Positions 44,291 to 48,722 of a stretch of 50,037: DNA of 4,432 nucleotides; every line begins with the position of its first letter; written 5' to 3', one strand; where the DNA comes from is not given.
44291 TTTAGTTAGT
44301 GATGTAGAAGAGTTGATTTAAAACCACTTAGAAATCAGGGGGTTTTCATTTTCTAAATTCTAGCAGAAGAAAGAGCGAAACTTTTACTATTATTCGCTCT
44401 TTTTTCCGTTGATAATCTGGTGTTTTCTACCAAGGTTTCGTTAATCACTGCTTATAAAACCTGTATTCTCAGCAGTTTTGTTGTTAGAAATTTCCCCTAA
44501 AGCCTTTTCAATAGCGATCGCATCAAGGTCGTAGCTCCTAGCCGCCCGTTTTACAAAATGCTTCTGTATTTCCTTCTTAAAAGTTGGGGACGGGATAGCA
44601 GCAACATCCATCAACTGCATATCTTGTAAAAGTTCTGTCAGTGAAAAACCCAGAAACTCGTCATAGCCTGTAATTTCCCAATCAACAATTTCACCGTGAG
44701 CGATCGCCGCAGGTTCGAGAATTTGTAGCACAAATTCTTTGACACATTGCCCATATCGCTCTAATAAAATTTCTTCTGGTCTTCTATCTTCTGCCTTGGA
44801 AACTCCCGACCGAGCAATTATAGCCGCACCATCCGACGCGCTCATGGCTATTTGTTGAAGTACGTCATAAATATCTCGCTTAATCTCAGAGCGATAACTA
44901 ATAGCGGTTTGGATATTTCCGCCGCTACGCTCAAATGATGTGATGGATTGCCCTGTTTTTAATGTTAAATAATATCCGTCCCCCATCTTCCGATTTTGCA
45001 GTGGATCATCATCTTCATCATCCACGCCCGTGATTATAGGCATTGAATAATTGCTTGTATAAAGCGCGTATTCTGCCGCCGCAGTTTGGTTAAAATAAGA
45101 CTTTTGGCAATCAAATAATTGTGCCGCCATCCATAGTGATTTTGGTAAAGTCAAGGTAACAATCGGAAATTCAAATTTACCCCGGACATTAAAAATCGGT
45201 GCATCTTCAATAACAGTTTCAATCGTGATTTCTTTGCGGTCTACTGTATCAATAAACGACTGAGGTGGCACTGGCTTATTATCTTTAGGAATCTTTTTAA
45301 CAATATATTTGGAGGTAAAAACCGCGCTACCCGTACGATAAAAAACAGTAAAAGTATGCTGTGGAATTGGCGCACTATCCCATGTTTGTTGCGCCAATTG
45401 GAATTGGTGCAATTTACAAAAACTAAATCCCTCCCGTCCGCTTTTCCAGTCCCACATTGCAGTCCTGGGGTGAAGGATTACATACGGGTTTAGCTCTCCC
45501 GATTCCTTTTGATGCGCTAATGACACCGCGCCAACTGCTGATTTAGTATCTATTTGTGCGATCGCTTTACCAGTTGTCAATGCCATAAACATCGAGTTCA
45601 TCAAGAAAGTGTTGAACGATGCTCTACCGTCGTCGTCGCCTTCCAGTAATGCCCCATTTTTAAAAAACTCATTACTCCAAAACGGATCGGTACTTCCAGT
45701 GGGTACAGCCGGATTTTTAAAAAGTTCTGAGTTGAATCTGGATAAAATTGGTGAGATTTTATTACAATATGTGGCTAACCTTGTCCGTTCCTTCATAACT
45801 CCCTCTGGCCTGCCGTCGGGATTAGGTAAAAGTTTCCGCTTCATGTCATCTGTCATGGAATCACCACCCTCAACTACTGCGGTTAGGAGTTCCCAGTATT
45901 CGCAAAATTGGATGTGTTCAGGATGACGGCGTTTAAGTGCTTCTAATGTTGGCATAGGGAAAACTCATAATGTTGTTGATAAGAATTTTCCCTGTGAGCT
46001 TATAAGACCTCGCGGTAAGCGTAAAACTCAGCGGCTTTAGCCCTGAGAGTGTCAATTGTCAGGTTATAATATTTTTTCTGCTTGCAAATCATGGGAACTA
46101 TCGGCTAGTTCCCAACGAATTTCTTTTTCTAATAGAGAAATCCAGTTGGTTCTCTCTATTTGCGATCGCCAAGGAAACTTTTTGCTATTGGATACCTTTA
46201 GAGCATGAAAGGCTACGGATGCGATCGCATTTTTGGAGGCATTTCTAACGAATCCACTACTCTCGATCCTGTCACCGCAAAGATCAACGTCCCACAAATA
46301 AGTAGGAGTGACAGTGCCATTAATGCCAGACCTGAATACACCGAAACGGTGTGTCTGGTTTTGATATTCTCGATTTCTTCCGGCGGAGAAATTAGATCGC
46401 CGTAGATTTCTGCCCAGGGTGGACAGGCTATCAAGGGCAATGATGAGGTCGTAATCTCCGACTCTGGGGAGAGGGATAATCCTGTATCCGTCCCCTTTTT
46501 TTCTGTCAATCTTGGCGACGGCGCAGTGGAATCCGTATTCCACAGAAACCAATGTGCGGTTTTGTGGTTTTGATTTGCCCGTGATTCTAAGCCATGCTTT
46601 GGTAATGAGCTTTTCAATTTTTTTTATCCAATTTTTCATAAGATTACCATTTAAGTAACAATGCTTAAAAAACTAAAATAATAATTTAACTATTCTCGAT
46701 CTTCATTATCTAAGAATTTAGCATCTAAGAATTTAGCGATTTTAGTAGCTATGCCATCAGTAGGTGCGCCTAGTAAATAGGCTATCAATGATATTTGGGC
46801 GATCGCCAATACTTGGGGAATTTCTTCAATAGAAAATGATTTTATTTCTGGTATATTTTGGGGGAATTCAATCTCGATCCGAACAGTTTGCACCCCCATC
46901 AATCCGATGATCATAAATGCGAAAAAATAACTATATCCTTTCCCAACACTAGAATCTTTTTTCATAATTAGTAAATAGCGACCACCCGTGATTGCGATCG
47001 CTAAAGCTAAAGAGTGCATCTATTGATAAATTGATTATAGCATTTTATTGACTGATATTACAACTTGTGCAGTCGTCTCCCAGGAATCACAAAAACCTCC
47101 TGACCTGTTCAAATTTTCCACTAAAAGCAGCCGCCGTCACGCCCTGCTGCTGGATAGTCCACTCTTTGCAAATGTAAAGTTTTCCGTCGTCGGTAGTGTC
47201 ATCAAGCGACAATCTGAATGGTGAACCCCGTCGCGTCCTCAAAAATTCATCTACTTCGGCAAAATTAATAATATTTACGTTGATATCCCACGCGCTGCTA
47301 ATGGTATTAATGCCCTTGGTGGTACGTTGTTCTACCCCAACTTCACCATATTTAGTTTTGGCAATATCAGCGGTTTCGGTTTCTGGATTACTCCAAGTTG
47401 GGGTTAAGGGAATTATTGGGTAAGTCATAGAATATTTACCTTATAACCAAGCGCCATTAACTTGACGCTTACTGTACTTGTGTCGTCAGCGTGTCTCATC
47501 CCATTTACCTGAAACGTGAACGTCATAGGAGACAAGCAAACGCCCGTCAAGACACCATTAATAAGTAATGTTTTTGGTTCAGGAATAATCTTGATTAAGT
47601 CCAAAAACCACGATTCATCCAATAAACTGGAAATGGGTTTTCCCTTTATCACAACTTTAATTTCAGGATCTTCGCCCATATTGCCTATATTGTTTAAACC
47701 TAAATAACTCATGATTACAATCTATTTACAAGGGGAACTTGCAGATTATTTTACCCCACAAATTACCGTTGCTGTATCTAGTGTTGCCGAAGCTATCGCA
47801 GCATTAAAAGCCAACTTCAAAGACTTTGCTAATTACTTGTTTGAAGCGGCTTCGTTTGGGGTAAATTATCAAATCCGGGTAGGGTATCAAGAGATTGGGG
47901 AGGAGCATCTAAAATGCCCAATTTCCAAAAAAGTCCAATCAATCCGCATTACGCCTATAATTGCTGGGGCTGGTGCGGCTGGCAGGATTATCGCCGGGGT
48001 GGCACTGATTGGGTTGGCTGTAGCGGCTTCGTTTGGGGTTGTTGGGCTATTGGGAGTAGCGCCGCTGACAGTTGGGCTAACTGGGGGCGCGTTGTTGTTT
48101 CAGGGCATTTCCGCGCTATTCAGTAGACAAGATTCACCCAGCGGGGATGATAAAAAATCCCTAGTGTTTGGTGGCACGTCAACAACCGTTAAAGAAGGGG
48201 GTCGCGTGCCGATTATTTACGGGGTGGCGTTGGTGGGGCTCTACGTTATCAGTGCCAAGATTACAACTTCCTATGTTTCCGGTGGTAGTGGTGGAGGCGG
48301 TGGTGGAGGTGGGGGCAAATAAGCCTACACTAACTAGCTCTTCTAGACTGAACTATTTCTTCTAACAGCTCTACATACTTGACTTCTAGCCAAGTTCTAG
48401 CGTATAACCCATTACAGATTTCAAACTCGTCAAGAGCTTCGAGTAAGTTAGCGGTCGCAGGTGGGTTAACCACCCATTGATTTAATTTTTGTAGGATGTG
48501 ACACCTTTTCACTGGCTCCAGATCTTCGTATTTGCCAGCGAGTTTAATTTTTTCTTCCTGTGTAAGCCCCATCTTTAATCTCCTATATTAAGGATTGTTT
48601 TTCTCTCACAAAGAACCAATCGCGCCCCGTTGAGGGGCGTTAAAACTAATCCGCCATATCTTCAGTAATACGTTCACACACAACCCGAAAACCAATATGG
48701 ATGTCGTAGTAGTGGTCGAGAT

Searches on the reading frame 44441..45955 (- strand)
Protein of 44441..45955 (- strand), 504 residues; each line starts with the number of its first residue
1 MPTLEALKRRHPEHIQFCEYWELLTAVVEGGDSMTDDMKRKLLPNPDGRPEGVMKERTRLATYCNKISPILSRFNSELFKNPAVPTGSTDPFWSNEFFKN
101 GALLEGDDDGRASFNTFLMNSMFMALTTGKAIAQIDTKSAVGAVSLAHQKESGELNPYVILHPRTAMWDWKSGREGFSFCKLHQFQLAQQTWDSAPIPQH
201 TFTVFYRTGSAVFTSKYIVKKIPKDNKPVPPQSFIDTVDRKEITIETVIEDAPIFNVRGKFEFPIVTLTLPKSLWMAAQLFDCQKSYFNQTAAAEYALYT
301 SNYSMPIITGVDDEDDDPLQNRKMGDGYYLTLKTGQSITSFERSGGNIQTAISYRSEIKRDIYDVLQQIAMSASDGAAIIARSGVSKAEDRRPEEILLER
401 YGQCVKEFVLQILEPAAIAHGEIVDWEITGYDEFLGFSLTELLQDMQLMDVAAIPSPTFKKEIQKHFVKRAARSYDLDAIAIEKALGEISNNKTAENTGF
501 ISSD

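Call 67: search_protein_families(library=ncbifam, max_evalue=0.1, proteins=[window:44441-45952:-])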
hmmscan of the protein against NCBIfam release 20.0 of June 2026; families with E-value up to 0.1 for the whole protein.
window:44441-45952:- (503 aa): 0 families

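Call 73: find_encoding_contigs(protein=window:44441-45955:-, flank=10000, max_places=10)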
Protein window:44441-45955:- (504 aa): 16 contigs read that carry it; 10 places shown.
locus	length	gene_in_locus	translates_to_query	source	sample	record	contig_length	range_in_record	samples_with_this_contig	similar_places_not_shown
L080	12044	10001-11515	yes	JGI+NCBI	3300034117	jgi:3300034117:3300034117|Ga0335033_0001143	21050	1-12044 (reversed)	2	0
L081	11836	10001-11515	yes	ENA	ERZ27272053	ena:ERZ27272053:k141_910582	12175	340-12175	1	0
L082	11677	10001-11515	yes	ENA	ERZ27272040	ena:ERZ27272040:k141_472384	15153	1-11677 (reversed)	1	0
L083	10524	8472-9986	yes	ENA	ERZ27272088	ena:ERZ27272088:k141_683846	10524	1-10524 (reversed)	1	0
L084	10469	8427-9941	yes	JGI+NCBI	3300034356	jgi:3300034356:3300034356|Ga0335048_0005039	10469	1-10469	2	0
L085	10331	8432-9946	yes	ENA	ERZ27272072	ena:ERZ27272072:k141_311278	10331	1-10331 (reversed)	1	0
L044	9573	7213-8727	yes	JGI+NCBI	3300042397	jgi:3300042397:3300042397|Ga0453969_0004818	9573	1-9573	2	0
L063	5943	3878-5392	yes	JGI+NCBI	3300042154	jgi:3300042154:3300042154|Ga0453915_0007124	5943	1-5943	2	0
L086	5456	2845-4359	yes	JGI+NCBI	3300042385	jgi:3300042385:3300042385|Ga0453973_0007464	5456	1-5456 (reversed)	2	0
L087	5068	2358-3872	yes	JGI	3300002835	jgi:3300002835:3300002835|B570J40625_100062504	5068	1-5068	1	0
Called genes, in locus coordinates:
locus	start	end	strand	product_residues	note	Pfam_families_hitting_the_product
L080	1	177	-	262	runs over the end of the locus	-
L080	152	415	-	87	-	-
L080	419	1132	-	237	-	-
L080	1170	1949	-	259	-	-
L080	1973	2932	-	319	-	PF05939:Phage_min_tail (weak)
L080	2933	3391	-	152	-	-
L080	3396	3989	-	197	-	-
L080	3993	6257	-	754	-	PF24801:FNIII-A_GpJ, PF13550:Phage-tail_3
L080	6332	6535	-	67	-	-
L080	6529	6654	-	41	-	-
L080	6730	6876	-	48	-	-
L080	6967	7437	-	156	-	-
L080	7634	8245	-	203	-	-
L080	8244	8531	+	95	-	-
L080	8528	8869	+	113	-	PF05939:Phage_min_tail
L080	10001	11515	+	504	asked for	-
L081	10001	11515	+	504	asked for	-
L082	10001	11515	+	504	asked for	-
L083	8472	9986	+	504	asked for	-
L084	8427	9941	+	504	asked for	-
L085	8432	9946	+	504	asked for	-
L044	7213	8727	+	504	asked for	-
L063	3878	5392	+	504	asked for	-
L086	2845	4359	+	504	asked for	-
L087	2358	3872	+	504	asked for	-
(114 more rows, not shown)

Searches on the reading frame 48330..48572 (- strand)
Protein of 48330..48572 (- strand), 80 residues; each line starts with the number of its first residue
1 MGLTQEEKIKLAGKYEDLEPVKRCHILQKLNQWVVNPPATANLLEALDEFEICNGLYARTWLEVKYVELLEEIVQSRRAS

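Call 49: find_encoding_contigs(protein=window:48330-48572:-, flank=10000, max_places=10)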
Protein window:48330-48572:- (80 aa): 17 contigs read that carry it; 10 places shown.
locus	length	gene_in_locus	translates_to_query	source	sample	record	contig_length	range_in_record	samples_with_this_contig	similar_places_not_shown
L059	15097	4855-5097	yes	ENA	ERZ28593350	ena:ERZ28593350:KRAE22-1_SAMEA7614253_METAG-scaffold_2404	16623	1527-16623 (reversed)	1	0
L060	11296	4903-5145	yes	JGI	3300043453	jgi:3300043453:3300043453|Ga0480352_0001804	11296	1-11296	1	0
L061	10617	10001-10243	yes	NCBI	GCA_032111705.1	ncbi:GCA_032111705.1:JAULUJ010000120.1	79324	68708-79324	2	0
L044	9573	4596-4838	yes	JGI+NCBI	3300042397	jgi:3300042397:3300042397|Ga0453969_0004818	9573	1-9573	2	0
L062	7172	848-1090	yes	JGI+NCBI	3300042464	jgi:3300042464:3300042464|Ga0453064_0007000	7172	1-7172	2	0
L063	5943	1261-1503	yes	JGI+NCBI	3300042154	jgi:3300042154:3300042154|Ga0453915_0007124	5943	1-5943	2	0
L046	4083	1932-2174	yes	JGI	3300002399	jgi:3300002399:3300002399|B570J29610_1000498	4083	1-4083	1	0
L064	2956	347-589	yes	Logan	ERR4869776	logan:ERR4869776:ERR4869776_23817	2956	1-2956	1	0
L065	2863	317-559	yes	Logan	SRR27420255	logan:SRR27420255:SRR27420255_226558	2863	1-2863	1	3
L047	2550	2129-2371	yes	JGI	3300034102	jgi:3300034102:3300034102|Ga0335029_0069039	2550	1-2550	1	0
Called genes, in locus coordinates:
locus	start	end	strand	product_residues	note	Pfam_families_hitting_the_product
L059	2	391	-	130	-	?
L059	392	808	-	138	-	-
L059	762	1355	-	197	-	-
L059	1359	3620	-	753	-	PF24801:FNIII-A_GpJ, PF13550:Phage-tail_3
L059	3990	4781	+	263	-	PF03781:FGE-sulfatase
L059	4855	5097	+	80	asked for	-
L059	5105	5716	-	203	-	-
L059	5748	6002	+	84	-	-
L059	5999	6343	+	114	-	PF05939:Phage_min_tail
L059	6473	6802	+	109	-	-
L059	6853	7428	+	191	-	-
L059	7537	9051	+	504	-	-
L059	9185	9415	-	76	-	-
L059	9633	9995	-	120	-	-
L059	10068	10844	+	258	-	-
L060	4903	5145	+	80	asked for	-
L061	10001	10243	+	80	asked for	-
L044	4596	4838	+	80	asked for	-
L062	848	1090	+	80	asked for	-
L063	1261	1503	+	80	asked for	-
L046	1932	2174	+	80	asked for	-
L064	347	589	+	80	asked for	-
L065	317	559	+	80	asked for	-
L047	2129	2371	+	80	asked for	-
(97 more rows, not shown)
